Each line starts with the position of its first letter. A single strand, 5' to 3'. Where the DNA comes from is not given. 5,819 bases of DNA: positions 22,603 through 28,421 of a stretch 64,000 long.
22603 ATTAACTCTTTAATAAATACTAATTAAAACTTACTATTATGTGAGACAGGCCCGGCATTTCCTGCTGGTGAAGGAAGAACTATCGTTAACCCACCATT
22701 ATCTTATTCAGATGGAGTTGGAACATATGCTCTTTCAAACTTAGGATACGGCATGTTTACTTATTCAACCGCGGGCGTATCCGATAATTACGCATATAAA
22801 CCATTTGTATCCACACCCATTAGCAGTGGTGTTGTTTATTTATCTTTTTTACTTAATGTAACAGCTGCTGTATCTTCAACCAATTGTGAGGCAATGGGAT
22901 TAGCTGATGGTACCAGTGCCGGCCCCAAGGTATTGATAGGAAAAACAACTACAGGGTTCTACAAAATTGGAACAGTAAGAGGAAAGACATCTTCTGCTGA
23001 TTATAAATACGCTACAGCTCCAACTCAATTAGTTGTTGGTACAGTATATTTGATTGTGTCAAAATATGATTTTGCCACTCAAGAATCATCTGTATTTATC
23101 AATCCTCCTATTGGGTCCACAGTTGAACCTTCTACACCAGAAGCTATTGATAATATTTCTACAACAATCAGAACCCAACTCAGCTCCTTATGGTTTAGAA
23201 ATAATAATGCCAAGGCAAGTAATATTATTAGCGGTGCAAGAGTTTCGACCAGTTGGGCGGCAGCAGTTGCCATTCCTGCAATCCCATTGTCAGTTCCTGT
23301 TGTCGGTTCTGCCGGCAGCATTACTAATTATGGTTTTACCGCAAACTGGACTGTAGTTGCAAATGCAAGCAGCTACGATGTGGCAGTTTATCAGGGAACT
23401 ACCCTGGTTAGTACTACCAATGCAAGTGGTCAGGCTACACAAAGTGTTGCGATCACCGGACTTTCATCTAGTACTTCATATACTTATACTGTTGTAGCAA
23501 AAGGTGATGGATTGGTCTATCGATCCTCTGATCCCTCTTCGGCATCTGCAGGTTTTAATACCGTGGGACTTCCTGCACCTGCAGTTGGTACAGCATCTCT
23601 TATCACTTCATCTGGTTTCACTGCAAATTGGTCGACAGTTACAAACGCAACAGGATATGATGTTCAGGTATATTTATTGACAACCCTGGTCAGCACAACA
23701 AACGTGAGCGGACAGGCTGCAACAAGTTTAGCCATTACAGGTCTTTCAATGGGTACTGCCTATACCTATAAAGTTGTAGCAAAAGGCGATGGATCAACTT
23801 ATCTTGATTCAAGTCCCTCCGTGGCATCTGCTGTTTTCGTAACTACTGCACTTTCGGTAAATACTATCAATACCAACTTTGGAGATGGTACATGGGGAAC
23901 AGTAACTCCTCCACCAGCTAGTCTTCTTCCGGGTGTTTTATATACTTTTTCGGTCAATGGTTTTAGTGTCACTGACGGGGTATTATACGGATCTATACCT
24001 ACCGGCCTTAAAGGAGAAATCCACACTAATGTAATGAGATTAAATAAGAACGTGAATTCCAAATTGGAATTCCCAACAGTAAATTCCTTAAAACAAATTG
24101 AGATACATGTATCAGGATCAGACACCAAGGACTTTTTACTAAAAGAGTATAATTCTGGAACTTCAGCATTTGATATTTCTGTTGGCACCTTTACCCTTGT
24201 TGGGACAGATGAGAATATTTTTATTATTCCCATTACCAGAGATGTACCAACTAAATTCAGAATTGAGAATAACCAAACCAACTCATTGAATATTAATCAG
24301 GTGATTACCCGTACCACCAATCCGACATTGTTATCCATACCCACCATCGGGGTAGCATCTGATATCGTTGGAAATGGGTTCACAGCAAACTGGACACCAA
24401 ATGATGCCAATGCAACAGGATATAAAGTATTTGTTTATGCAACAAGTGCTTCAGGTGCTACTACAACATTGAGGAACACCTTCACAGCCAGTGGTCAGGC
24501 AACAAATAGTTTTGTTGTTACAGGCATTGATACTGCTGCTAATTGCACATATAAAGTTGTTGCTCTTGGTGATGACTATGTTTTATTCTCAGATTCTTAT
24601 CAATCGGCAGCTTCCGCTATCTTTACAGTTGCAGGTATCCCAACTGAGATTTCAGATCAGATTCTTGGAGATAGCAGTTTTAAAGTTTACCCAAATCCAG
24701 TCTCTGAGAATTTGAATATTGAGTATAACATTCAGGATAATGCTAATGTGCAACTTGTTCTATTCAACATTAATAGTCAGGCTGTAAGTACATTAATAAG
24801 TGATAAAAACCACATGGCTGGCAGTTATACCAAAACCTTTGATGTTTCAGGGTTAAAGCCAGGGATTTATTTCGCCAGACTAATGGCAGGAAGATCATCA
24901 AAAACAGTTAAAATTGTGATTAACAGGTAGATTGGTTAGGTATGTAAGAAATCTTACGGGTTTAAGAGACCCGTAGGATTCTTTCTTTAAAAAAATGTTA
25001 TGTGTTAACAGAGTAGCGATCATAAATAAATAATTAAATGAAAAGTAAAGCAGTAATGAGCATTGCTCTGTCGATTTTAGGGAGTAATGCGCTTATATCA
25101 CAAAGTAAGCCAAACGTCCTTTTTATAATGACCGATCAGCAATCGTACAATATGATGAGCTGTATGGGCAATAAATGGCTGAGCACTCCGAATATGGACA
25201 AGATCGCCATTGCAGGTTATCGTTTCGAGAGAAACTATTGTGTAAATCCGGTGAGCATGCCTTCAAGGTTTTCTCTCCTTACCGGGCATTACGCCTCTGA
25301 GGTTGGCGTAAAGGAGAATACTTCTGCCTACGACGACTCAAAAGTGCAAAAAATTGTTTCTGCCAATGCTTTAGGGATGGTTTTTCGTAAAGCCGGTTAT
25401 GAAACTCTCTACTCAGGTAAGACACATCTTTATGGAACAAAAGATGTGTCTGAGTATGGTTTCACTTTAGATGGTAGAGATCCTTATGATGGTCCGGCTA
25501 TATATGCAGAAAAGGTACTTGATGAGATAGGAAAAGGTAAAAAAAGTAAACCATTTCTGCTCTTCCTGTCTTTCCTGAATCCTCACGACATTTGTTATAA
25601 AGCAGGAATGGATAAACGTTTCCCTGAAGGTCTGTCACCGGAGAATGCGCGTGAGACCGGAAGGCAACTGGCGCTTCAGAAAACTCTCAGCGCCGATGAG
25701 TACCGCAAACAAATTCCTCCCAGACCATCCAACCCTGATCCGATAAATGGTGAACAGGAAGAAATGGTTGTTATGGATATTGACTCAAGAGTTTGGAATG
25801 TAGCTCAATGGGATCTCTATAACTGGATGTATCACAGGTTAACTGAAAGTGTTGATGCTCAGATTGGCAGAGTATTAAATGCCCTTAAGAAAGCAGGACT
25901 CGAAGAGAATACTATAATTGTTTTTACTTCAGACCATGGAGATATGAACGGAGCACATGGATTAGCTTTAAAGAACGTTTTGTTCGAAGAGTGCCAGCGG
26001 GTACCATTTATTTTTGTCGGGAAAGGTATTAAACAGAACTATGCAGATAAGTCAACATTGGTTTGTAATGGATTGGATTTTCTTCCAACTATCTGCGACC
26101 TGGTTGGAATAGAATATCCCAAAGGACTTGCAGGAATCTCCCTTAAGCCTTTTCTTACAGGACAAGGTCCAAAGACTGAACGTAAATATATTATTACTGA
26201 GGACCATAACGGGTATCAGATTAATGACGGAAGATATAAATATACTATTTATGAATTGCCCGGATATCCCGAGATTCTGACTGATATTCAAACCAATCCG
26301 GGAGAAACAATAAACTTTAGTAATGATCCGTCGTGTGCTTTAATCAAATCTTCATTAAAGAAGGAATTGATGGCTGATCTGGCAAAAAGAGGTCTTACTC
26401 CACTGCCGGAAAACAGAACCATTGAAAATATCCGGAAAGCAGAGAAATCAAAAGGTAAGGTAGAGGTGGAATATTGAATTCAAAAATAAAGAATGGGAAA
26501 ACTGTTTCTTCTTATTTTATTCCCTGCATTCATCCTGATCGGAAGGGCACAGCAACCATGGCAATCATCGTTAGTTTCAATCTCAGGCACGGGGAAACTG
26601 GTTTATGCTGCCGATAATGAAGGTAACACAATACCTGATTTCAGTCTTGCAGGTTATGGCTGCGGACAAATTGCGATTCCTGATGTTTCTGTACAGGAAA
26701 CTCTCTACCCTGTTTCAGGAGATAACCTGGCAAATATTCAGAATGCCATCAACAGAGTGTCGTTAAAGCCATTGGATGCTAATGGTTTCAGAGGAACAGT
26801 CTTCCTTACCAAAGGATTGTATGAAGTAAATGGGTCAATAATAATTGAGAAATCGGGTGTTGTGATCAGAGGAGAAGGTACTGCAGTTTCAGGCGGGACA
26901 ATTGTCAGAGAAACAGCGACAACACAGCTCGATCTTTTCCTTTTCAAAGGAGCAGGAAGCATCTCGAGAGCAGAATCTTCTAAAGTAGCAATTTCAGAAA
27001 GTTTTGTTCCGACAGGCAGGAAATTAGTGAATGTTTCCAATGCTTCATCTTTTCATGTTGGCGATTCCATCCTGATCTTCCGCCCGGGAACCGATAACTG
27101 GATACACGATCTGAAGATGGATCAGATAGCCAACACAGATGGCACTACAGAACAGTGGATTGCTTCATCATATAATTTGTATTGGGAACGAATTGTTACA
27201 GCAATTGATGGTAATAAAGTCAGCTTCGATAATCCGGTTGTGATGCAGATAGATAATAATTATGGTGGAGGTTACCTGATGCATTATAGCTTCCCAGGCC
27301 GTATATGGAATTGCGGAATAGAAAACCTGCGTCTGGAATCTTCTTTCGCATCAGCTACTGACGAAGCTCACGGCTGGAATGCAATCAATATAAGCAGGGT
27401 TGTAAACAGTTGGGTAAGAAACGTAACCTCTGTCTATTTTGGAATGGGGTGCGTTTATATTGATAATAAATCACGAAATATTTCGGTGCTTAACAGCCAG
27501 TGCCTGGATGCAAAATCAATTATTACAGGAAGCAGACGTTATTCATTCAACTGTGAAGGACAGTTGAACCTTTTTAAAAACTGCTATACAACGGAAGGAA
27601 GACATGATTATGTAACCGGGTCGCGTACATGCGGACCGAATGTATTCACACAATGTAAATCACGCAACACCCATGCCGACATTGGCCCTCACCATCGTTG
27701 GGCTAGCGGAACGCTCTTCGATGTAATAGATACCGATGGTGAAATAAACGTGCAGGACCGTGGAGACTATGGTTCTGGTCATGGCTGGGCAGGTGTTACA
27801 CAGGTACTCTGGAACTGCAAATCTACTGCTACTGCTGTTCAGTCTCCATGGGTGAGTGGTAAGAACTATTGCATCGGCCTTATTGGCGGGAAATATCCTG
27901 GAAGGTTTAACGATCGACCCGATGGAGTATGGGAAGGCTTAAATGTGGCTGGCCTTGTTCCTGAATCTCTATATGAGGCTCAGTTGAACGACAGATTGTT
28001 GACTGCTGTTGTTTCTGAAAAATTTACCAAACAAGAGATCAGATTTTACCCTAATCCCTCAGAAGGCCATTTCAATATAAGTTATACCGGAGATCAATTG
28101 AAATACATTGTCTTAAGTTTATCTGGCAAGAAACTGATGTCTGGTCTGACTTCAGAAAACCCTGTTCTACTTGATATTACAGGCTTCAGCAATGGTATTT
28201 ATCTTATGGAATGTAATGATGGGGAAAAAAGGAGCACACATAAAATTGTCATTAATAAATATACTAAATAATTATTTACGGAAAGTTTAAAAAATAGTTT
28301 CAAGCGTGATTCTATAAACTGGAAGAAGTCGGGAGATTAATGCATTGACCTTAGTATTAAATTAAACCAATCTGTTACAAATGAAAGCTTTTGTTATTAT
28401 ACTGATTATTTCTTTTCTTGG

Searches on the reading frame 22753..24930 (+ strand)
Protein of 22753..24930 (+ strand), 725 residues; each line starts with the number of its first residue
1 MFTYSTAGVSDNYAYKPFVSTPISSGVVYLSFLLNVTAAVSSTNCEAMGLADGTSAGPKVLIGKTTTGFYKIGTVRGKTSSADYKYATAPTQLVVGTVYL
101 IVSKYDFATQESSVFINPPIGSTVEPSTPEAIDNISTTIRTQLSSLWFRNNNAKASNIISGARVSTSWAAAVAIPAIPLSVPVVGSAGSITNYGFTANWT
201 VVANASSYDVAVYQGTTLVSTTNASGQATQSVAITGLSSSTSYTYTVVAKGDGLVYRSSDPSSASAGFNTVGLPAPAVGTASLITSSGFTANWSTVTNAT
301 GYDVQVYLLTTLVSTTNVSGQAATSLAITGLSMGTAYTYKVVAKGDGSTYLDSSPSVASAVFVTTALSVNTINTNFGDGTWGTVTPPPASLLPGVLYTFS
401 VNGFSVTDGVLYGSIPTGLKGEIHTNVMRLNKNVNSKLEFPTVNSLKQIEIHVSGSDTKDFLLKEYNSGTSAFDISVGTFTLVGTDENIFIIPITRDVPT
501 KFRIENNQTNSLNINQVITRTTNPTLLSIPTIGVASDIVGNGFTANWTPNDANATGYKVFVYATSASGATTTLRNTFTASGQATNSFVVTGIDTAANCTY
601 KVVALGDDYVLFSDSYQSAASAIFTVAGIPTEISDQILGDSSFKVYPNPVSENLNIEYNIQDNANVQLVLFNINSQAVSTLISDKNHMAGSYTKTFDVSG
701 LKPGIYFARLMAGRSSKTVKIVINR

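Call 5: search_protein_families(library=pfam, proteins=[window:22753-24930:+], max_evalue=0.001)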
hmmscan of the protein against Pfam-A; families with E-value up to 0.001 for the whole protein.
window:22753-24930:+ (725 aa): 4 families
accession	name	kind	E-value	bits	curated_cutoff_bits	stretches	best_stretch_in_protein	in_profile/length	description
PF00041.27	fn3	-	3e-14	53.4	25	1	280-351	7-76/84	Fibronectin type III domain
PF18962.6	Por_Secre_tail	-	3.8e-13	50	27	1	645-723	1-75/75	Secretion system C-terminal sorting domain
PF25077.1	DUF7800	-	9.8e-06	26.1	27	0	202-254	24-76/89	Domain of unknown function (DUF7800)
PF16656.11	Pur_ac_phosph_N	-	0.00018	22.4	30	0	206-259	37-86/93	Purple acid Phosphatase, N-terminal domain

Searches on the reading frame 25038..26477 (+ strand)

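Call 5: search_protein_families(library=pfam, proteins=[window:25038-26477:+], max_evalue=0.001)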
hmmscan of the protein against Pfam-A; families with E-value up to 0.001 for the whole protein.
window:25038-26477:+ (479 aa): 4 families
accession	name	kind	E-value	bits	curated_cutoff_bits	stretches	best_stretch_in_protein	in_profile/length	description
PF00884.28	Sulfatase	-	9.3e-42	143.8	25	1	25-358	1-301/301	Sulfatase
PF16347.10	SGSH_C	-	3.7e-12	47.1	29.3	1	305-446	1-150/154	N-sulphoglucosamine sulphohydrolase, C-terminal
PF01663.27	Phosphodiest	-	3.3e-11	43.8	23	2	270-305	189-224/342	Type I phosphodiesterase / nucleotide pyrophosphatase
PF02995.22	DUF229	-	1.7e-06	27.5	25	0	265-335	306-375/496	Protein of unknown function (DUF229)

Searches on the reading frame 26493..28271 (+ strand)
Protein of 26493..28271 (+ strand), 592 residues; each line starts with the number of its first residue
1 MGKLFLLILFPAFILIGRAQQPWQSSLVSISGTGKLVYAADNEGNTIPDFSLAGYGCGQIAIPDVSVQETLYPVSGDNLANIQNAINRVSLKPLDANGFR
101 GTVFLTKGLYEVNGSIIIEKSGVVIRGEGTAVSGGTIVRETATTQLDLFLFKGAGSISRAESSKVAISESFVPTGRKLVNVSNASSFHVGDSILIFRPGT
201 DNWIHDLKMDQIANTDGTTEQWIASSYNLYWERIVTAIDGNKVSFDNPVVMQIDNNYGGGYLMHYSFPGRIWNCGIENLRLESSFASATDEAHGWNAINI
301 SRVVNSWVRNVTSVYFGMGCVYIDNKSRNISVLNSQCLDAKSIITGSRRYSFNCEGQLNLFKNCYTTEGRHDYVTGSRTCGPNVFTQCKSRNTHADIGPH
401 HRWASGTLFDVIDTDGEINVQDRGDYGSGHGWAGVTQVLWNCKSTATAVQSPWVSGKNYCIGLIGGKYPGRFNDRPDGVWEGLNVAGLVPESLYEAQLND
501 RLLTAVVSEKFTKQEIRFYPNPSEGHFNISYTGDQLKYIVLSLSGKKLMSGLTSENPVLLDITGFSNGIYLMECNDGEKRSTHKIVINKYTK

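Call 5: search_protein_families(library=pfam, proteins=[window:26493-28271:+], max_evalue=0.001)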
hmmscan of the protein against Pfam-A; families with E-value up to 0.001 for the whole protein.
window:26493-28271:+ (592 aa): 1 family
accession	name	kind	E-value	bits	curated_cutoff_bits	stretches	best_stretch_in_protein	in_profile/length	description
PF18962.6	Por_Secre_tail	-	7.1e-11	42.7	27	1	519-587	2-75/75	Secretion system C-terminal sorting domain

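Call 56: search_protein_families(library=pfam, proteins=[window:26493-28271:+], max_evalue=0.01)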
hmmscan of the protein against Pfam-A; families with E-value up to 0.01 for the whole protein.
window:26493-28271:+ (592 aa): 2 families
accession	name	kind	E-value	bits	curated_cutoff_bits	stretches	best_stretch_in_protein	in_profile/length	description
PF18962.6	Por_Secre_tail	-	7.1e-11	42.7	27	1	519-587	2-75/75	Secretion system C-terminal sorting domain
PF16315.10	DUF4955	-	0.0052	17.4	25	0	383-503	15-140/149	Domain of unknown function (DUF4955)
